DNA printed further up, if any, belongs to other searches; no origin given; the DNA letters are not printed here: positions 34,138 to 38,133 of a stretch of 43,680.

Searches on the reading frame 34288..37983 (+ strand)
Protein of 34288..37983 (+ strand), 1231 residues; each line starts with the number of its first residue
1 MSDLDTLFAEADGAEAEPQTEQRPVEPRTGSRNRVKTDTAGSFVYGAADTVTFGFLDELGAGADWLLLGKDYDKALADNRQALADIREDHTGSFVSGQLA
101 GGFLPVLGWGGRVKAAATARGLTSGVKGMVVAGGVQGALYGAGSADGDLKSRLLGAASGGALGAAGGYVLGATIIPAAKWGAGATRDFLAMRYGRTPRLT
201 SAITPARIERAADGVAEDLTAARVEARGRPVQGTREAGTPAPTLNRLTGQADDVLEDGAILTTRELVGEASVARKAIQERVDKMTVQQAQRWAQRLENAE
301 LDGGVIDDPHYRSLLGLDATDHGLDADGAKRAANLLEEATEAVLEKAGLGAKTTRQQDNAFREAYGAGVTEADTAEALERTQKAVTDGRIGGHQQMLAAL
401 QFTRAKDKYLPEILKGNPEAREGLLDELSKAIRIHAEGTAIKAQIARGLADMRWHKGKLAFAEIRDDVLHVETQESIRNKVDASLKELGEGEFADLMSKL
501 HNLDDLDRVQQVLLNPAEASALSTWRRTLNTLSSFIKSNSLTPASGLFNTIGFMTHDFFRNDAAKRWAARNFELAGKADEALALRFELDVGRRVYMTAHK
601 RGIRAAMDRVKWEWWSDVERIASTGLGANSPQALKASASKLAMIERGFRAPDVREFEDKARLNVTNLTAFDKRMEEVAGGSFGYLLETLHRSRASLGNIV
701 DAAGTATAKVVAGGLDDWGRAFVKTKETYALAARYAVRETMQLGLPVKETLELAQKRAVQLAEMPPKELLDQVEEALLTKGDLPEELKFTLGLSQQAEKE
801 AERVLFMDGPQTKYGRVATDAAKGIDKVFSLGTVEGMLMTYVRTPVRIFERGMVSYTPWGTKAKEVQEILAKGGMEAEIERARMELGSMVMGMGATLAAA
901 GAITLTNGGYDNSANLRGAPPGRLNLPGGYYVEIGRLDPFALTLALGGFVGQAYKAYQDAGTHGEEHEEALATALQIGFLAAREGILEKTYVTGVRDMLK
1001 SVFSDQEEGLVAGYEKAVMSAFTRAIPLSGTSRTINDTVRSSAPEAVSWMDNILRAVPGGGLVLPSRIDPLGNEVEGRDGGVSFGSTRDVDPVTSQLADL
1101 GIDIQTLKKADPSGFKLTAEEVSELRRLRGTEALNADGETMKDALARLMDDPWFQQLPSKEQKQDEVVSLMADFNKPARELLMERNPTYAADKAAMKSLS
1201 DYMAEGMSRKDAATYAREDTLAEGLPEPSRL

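Call 93: search_protein_families(library=phrogs, proteins=[window:34288-37983:+], max_evalue=0.00001)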
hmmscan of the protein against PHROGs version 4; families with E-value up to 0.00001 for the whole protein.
window:34288-37983:+ (1231 aa): 1 family
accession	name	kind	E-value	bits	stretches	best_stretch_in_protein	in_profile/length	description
phrog_5880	-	unknown function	3.7e-16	59.9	1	14-228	24-243/661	-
